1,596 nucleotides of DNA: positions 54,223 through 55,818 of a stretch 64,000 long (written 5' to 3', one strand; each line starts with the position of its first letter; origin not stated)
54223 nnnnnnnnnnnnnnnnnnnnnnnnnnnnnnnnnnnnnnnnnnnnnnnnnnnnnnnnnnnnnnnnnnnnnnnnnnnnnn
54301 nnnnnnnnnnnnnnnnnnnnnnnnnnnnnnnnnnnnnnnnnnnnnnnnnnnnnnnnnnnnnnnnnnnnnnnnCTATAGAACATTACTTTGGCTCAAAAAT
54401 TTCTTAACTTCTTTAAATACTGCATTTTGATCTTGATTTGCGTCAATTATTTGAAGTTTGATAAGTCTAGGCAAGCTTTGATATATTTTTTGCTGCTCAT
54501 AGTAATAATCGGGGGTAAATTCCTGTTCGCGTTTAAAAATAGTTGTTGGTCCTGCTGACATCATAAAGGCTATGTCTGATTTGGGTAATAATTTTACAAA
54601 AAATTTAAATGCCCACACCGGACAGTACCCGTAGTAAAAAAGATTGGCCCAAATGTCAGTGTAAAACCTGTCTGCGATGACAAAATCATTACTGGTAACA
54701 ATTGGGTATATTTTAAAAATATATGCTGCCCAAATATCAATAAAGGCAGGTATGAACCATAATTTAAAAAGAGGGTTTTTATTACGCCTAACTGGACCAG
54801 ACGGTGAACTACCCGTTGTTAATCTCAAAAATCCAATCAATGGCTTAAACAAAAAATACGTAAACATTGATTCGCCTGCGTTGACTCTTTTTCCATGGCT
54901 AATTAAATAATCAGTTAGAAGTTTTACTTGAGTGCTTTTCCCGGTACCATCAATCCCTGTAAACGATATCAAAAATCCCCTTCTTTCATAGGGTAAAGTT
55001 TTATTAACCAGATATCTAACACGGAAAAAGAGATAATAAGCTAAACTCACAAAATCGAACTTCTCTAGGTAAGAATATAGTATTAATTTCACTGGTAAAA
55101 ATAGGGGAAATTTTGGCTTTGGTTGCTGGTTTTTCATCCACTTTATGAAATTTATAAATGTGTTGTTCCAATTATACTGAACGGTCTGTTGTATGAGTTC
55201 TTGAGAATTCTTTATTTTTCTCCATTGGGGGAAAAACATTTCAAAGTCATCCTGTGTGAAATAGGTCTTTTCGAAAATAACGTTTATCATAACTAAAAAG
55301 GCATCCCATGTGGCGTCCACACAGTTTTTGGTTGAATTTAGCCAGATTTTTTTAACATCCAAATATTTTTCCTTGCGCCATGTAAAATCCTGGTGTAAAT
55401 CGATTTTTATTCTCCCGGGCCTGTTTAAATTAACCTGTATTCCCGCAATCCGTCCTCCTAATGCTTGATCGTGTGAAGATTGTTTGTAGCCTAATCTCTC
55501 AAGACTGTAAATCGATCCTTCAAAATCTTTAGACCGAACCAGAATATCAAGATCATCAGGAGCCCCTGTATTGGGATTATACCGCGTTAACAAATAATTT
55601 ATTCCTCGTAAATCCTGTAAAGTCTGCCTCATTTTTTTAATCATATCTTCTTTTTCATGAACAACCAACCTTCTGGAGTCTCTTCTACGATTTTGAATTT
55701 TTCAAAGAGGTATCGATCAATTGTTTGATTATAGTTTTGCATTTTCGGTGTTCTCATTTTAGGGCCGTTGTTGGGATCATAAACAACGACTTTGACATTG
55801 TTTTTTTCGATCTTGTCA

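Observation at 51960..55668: Candidate lipid-linked phospho-pentose donor module: DPPR-synthase-like UbiA, PHP phosphoesterase::methyltransferase fusion, and NTase-Tmk kinase fusion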

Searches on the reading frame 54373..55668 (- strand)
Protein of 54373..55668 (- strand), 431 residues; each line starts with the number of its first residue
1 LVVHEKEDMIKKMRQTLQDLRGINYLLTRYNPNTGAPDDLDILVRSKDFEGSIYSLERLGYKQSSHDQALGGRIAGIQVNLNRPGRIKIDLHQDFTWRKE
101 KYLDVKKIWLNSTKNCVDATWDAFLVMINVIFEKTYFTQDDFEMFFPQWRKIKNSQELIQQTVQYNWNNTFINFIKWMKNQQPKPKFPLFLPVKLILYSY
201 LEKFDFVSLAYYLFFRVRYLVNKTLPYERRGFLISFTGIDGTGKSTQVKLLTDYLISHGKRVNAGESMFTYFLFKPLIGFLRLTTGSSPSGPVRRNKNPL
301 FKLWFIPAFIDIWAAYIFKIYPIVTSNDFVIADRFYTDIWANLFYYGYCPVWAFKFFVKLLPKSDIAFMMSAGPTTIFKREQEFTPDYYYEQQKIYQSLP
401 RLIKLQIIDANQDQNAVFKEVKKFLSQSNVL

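Call 4: search_protein_families(library=pfam, proteins=[window:54373-55668:-], max_evalue=0.01)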
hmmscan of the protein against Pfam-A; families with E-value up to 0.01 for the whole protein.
window:54373-55668:- (431 aa): 3 families
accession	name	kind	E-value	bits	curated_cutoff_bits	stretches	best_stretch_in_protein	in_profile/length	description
PF02223.23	Thymidylate_kin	-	3.1e-05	24.2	27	1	237-261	2-26/185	Thymidylate kinase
PF14907.12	NTP_transf_5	-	5e-05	23.4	31.2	1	38-111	95-163/249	Uncharacterised nucleotidyltransferase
PF03308.22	MeaB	-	0.00067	19.2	23.1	1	219-262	21-64/273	Methylmalonyl Co-A mutase-associated GTPase MeaB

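Call 5: search_protein_families(library=ncbifam, proteins=[window:54373-55668:-], max_evalue=0.01)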
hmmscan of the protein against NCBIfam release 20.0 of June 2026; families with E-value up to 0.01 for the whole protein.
window:54373-55668:- (431 aa): 5 families
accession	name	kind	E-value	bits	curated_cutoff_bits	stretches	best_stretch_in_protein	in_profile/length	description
NF006958.0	PRK09435.1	equivalog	0.00013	21.1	329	1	219-262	45-88/333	methylmalonyl Co-A mutase-associated GTPase MeaB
TIGR00750.1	lao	equivalog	0.001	18.2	240.75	1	220-262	23-65/300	methylmalonyl Co-A mutase-associated GTPase MeaB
TIGR00041.1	DTMP_kinase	equivalog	0.0015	18.3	83.25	1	230-259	3-32/196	dTMP kinase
NF004040.0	PRK05537.1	equivalog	0.0032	16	669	1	218-261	383-426/572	bifunctional sulfate adenylyltransferase/adenylylsulfate kinase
TIGR03522.1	GldA_ABC_ATP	equivalog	0.0086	15.6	402.6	0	229-263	26-60/301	gliding motility-associated ABC transporter ATP-binding subunit GldA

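Call 11: search_solved_structures(query=window:54373-55668:-, max_evalue=1)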
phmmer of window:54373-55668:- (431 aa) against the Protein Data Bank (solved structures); distinct sequences matched with E-value up to 1: 19.
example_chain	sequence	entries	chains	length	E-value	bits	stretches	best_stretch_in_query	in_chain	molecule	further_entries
2plr_A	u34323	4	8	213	0.0001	24.7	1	229-255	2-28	Probable thymidylate kinase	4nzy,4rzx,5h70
5xbh_A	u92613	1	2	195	0.0004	22.8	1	233-261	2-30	Thymidylate kinase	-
3hjn_A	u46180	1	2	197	0.00079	21.8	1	233-262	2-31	Thymidylate kinase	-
2pbr_A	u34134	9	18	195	0.0011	21.3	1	233-261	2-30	Thymidylate kinase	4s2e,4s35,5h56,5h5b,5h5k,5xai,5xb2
5xb5_A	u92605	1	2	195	0.0045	19.3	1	233-261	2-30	Thymidylate kinase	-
3cr8_A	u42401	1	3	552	0.0074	18.6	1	219-261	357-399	Sulfate adenylyltransferase, adenylylsulfate kinase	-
2wwf_A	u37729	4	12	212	0.035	16.4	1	228-261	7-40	THYMIDILATE KINASE, PUTATIVE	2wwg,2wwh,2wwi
2yof_A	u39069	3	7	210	0.037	16.3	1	228-261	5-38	THYMIDYLATE KINASE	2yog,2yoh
1yqt_A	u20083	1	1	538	0.076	15.3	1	218-257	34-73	RNase l inhibitor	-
1e9f_A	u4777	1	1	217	0.087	15.1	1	228-262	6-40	THYMIDYLATE KINASE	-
5yv5_A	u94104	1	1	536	0.089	15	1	220-257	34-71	ATPase RIL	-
4g1u_C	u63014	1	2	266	0.19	14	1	216-267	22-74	Hemin import ATP-binding protein HmuV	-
3ld9_A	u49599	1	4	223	0.19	13.9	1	232-256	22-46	Thymidylate kinase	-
3j15_B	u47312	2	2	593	0.25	13.6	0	219-258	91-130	ABC transporter ATP-binding protein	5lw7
3bk7_A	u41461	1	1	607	0.26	13.5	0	219-258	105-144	ABC transporter ATP-binding protein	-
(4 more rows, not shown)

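Call 35: find_homologous_proteins(query=window:54373-55644:-, max_evalue=0.001)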
Query window:54373-55644:- (423 aa): 54 proteins with E <= 0.001 among 4301 candidates.
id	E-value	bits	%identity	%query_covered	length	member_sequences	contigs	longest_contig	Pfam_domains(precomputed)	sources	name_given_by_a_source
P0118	4.9e-288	973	100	100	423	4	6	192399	-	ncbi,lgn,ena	-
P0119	3.3e-63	232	54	49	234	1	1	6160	PF14907.13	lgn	-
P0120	9.5e-60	221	57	45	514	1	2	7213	PF07021.19,PF13847.13,PF13489.13,PF13649.13,PF02223.24,PF08241.19,PF08242.19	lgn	-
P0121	8.8e-59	218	49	52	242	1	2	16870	PF14907.13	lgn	-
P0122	4.7e-58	215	49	52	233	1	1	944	PF14907.13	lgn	-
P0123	8.1e-57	211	48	52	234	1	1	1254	PF14907.13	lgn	-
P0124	4.7e-56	209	47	52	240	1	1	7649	PF14907.13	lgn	-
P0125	1.2e-53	201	49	49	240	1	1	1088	PF14907.13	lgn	-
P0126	1.2e-53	201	47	52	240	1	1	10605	PF14907.13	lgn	-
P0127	3.0e-53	200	46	49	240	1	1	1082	PF14907.13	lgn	-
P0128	1.3e-52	197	47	49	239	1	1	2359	PF14907.13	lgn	-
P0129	1.4e-52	197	44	52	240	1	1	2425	PF14907.13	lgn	-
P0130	2.3e-52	197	47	52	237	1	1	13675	PF14907.13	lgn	-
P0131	2.3e-52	197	45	49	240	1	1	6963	PF14907.13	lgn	-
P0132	2.6e-52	196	43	49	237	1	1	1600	PF14907.13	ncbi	-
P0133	4.4e-52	196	46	52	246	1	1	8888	PF14907.13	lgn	-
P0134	7.3e-52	195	47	52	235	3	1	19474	PF14907.13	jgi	-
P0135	2.4e-51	193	49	48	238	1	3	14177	PF14907.13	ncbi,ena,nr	ncbi:hypothetical protein CL622_04895 [archaeon]|nr:hypothetical protein [archaeon]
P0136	3.3e-51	193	48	52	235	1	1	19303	PF14907.13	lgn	-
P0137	4.5e-51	192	47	49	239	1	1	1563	PF14907.13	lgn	-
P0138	8.8e-51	191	46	49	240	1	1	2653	PF14907.13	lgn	-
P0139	1.3e-50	191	45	52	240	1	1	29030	PF14907.13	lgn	-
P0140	1.7e-50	190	43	52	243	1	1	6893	PF14907.13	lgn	-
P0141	9.2e-50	188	43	52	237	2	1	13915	PF14907.13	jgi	jgi:hypothetical protein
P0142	3.3e-49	186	44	50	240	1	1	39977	PF14907.13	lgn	-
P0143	3.5e-49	186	46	52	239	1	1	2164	PF14907.13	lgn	-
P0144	3.9e-49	186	46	52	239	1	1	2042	PF14907.13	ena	-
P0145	4.5e-49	186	41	52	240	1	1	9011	PF14907.13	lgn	-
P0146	6.9e-49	185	46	49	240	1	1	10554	PF14907.13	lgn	-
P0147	2.3e-48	183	47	49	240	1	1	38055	PF14907.13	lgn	-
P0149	2.9e-48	183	44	51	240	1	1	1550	PF14907.13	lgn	-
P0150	6.9e-47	179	45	52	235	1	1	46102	PF14907.13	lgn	-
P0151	9.6e-47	178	47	49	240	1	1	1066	PF14907.13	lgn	-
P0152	1.2e-46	178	42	52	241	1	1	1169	PF14907.13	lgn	-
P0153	4.1e-46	176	45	51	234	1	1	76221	PF14907.13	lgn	-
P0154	4.2e-46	176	41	52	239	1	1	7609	PF14907.13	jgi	-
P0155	1.4e-45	174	44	52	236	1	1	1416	PF14907.13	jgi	-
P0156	2.0e-45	174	43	49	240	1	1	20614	PF14907.13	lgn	-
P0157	2.1e-45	174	43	49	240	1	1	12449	PF14907.13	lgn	-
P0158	2.6e-45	173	44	52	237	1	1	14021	PF14907.13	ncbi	-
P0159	3.1e-45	173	43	52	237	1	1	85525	PF14907.13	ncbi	-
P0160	1.1e-44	171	42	52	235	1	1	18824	PF14907.13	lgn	-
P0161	1.8e-44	171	39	52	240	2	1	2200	PF14907.13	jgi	jgi:hypothetical protein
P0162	2.2e-44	170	44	52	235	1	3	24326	PF14907.13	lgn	-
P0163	4.7e-44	169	45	46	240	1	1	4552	PF14907.13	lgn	-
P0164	7.3e-44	169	41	48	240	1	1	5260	PF14907.13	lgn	-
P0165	2.4e-43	167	43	52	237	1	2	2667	PF14907.13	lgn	-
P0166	8.9e-43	165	41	52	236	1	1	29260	PF14907.13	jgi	jgi:hypothetical protein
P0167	3.0e-42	163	40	52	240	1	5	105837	PF14907.13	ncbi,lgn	-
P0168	5.1e-42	163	44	51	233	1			PF14907.13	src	-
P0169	6.4e-42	162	42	52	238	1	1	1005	PF14907.13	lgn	-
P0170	7.7e-42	162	43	49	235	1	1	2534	PF14907.13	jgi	jgi:hypothetical protein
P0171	4.1e-5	41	26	48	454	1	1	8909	PF02223.24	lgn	-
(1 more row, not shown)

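Call 36: list_cluster_members(proteins=[P0118, P0005, P0010, P0016, P0135, P0120])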
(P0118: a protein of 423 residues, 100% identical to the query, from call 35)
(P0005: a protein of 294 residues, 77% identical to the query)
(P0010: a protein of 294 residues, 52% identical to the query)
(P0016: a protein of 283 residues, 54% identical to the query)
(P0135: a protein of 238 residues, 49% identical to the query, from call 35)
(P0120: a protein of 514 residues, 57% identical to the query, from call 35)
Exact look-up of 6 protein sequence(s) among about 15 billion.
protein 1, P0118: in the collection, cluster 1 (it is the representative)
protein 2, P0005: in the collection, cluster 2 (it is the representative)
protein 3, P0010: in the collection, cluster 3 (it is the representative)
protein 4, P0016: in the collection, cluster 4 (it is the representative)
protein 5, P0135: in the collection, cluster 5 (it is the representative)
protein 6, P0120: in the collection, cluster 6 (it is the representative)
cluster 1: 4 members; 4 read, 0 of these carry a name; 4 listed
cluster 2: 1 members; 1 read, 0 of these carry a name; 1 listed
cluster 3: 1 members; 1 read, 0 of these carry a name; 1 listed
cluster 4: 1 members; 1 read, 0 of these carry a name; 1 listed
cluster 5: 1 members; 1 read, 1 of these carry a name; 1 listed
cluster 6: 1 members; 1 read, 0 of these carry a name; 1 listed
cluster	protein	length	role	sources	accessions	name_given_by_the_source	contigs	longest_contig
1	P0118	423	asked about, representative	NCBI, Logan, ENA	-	-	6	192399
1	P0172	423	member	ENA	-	-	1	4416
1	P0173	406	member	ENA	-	-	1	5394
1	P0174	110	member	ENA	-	-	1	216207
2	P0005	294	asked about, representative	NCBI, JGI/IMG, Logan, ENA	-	-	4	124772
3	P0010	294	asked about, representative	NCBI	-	-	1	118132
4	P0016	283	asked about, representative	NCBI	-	-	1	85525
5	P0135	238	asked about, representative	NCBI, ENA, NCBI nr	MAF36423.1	hypothetical protein CL622_04895 [archaeon] | hypothetical protein [archaeon]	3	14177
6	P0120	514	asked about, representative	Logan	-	-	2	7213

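Call 56: predict_structure(alignment_id=A5)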
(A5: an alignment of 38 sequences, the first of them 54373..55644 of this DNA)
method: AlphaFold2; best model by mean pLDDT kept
length: 423 residues; sequences in the alignment: 38
mean_pLDDT: 72.0   pTM: 0.58
mean pLDDT of the five models: 72.0, 71.8, 71.3, 69.9, 69.2
residues with pLDDT >= 90: 148; 70-90: 107; 50-70: 57; < 50: 111
segments of 3 or more residues with pLDDT < 50: 222-244, 250-328, 335-339
pLDDT, mean of each block of 10 residues (from residue 1): 91 94 85 94 97 84 72 96 83 85 84 94 92 94 97 96 97 94 94 84 86 81 38 43 51 33 31 38 38 39 41 37 47 48 58 64 69 71 74 74 76 81 60
secondary structure, 60 per line:
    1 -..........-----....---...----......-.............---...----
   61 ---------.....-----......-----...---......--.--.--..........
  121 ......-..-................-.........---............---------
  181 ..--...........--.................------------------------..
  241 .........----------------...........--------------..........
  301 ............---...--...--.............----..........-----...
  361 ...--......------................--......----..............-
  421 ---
elements in order: H2-11 E17-20 E31-36 H38-50 E54-56 E70-74 E80-85 H97-102 H111-126 H131-146 H148-156 H160-171 H185-195 H198-214 H239-249 H266-276 H291-312 E316-318 E321-323 H326-338 H343-352 E358-363 H366-371 H378-393 E396-401 H406-419

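Call 59: fold_search(model_id=the predicted structure, library=pdb)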
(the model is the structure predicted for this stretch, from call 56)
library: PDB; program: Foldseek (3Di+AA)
matches with E <= 10: 301; with E <= 0.001: 2
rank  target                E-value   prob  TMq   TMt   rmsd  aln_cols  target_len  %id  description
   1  8an5_A                4.5e-04  1.00  0.25  0.48   7.0       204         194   15  MenAT1 toxin-antitoxin complex (rv0078a-rv0078b) from Mycobacterium tuberculosis H37Rv (released 2023-08-02)
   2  8an4_B                8.0e-04  1.00  0.28  0.54   5.3       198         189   13  MenT1 toxin (rv0078a) from Mycobacterium tuberculosis H37Rv (released 2023-08-02)
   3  2q0c_B                2.1e-03  0.69  0.16  0.20  18.3       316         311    9  Terminal uridylyl transferase 4 from Trypanosoma brucei with bound CTP (released 2007-08-28)
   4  2ikf_B                2.3e-03  0.72  0.17  0.22  19.5       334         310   10  Terminal uridylyl transferase 4 from Trypanosoma brucei with bound UTP (released 2007-02-20)
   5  2q0e_B                5.0e-03  0.69  0.17  0.22  18.6       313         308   11  Terminal uridylyl transferase 4 from Trypanosoma brucei with bound GTP (released 2007-08-28)
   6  5kqj_MODEL_1_A        7.5e-03  0.99  0.25  0.48   8.1       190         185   10  Solution Structure of Antibiotic-Resistance Factor ANT(2'')-Ia Reveals Substrate-Regulated Conformation Dynami (released 2017-07-12)
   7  4wse_B                1.3e-02  0.99  0.23  0.20   5.3       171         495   12  Crystal structure of the Mimivirus polyadenylate synthase (released 2015-04-01)
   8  4fo1_A                2.0e-02  1.00  0.17  0.41   3.2        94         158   20  Crystal structure of lincosamide antibiotic adenylyltransferase LnuA, apo (released 2012-07-04)
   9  4wse_A                3.3e-02  0.95  0.22  0.20   5.9       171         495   13  Crystal structure of the Mimivirus polyadenylate synthase (released 2015-04-01)
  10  7uyq_C                3.3e-02  0.23  0.17  0.19  17.5       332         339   11  Structure of GTP binds to Cyclic GMP AMP synthase (cGAS) through Mg coordination (released 2023-05-10)
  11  6ox6_A                5.3e-02  0.41  0.13  0.25  12.6       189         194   12  Crystal structure of the complex between the Type VI effector Tas1 and its immunity protein (released 2019-09-18)
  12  4p37_B                5.9e-02  0.94  0.23  0.20   5.2       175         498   10  Crystal structure of the Megavirus polyadenylate synthase (released 2015-04-01)
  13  4ep7_A                6.2e-02  0.57  0.11  0.14   7.8       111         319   13  Functional implications from the Cid1 poly(U) polymerase crystal structure (released 2012-06-06)
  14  4k98_A                6.6e-02  0.18  0.17  0.19  18.5       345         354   12  Structure of Ternary Complex of cGAS with dsDNA and Bound 5 -pppG(2 ,5 )pG (released 2013-05-15)
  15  4mtq_B                7.0e-02  0.89  0.11  0.28   6.0        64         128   19  Ni-bound GloA2 (released 2014-09-24)
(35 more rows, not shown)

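Call 61: find_encoding_contigs(protein=P0120, flank=10000, max_places=2)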
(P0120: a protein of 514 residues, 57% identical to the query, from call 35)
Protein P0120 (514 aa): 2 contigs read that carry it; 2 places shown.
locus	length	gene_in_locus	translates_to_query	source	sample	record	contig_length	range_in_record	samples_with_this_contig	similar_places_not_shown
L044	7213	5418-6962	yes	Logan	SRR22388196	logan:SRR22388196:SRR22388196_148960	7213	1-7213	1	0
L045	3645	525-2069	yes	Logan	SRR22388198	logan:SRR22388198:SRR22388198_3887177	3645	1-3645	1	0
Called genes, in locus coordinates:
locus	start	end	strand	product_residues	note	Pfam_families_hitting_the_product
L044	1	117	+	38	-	?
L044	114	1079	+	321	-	PF00535:Glycos_transf_2, PF13506:Glyco_transf_21 (faint), PF13641:Glyco_tranf_2_3, PF13632:Glyco_trans_2_3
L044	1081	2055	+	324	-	PF00535:Glycos_transf_2, PF13641:Glyco_tranf_2_3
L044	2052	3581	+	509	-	-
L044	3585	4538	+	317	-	PF14907:NTP_transf_5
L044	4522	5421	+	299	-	PF01040:UbiA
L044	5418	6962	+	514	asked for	PF13489:Methyltransf_23, PF07021:MetW (faint), PF13847:Methyltransf_31, PF08241:Methyltransf_11, PF08242:Methyltransf_12, PF13649:Methyltransf_25, PF02223:Thymidylate_kin (faint)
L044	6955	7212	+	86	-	?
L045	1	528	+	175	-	?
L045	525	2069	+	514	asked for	PF13489:Methyltransf_23, PF07021:MetW (faint), PF13847:Methyltransf_31, PF08241:Methyltransf_11, PF08242:Methyltransf_12, PF13649:Methyltransf_25, PF02223:Thymidylate_kin (faint)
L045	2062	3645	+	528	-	?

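Call 79: find_encoding_contigs(protein=P0171, flank=8000, max_places=1)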
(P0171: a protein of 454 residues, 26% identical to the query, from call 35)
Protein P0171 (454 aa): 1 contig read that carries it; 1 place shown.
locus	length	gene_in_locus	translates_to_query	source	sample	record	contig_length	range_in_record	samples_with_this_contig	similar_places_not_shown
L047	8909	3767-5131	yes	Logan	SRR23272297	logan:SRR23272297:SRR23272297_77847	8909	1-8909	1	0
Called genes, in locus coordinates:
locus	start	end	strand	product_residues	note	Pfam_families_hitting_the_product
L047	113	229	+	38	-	-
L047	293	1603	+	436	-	-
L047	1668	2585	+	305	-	PF00535:Glycos_transf_2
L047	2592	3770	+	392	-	PF13439:Glyco_transf_4, PF13579:Glyco_trans_4_4, PF00534:Glycos_transf_1, PF13692:Glyco_trans_1_4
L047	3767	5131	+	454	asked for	PF02223:Thymidylate_kin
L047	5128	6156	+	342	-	-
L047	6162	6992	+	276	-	PF08003:Methyltransf_9 (weak), PF07021:MetW, PF13489:Methyltransf_23, PF08241:Methyltransf_11, PF08242:Methyltransf_12, PF13649:Methyltransf_25, PF13847:Methyltransf_31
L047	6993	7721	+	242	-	PF05148:Methyltransf_8 (weak), PF13489:Methyltransf_23, PF13847:Methyltransf_31 (faint), PF08241:Methyltransf_11, PF08242:Methyltransf_12, PF13649:Methyltransf_25 (weak)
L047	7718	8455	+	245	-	PF01522:Polysacc_deac_1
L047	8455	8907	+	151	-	?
